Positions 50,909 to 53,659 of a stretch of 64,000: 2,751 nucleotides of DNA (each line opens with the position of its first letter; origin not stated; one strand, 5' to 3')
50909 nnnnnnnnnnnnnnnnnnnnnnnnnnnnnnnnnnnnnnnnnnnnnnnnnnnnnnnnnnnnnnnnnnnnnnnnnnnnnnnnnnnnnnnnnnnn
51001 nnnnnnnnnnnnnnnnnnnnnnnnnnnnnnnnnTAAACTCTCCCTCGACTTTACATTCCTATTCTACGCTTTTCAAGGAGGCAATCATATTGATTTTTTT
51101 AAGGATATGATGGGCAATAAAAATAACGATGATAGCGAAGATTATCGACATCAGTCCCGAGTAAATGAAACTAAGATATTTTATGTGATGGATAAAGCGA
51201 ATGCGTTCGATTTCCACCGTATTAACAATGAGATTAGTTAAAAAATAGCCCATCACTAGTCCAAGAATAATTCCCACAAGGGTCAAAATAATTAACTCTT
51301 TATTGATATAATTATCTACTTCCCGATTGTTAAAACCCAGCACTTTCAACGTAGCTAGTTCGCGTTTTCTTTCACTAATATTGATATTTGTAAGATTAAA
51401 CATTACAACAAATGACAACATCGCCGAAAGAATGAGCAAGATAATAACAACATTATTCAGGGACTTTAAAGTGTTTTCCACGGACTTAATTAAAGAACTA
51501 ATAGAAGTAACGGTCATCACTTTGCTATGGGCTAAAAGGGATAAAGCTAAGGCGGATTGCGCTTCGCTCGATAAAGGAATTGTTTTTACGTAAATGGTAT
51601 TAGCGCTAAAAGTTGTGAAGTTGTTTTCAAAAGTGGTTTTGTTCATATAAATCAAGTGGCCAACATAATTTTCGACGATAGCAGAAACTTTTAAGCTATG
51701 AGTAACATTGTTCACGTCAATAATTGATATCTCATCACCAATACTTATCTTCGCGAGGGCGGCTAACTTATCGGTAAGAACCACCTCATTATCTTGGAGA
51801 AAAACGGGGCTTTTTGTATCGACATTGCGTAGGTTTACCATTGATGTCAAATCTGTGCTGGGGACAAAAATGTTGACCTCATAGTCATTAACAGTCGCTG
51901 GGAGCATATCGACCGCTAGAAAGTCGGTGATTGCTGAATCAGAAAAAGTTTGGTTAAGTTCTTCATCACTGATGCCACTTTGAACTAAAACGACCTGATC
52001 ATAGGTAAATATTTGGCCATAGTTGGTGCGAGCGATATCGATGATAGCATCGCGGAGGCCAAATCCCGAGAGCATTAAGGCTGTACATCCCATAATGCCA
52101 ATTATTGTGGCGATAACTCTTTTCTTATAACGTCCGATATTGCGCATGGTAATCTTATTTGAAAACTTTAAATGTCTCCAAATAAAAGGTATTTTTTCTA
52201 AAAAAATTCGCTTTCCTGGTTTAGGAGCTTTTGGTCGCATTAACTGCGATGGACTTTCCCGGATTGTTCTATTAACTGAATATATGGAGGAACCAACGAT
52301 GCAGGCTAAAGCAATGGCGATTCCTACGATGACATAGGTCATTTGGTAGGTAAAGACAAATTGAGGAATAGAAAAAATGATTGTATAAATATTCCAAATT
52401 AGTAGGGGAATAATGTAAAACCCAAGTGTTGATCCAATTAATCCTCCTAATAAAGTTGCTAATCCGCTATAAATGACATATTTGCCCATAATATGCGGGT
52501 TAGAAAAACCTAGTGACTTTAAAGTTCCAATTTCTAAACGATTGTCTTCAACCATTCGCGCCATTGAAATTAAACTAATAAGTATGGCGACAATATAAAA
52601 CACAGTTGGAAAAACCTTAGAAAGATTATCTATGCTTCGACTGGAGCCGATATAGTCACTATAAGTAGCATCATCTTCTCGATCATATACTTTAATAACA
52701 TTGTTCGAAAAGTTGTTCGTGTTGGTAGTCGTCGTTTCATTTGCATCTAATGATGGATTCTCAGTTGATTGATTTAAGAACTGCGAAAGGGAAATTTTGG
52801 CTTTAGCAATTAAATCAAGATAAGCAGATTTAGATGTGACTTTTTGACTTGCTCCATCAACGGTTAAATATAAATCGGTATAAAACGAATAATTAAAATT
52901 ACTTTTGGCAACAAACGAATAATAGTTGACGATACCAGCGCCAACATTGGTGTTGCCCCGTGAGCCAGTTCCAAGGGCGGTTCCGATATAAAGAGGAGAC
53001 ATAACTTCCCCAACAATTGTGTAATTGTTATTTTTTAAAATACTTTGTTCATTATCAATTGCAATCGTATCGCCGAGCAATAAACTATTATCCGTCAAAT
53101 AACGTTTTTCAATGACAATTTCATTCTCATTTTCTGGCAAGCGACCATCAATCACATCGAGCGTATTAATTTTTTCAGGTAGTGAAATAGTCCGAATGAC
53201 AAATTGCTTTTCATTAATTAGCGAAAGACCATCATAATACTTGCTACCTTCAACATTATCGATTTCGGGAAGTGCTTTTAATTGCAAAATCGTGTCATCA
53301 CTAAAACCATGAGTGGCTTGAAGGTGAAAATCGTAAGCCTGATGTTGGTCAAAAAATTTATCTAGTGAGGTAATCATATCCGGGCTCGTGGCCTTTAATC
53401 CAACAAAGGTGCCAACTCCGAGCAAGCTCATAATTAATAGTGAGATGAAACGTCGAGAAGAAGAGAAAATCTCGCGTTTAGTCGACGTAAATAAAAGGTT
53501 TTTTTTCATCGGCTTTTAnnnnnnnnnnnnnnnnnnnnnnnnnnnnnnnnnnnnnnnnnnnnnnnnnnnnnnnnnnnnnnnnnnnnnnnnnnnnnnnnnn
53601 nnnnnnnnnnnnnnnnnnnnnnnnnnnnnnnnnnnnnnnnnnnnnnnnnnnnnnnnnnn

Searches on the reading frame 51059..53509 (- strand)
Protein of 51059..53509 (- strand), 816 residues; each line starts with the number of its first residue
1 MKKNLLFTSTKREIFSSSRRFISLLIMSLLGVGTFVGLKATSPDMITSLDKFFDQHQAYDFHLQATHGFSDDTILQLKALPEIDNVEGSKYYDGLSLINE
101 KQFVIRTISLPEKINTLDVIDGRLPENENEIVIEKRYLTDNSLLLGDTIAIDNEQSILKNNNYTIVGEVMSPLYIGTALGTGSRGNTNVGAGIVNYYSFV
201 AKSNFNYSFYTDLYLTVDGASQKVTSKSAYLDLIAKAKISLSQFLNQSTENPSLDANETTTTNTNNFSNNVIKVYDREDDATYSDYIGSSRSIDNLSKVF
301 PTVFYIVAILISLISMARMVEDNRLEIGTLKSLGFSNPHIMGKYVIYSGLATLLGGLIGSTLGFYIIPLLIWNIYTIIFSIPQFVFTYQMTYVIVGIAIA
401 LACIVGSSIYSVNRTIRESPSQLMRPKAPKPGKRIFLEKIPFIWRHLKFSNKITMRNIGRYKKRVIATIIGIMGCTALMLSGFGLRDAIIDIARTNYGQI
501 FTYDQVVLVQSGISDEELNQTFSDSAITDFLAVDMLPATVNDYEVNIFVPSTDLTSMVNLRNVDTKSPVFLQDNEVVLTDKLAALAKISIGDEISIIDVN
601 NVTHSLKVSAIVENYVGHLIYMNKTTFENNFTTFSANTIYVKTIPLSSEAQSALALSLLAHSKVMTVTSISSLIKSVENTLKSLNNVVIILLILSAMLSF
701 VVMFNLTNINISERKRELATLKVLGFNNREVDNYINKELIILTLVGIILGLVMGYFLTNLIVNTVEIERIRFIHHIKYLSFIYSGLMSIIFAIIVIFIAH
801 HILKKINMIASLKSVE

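Call 60: search_protein_families(library=ncbifam, proteins=[window:51059-53509:-], max_evalue=0.00001)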
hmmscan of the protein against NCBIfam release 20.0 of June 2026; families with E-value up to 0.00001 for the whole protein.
window:51059-53509:- (816 aa): 1 family
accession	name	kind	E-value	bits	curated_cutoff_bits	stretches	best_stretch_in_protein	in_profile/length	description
TIGR03434.1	ADOP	subfamily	9e-11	40.6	622.3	0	620-763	615-756/803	ADOP family duplicated permease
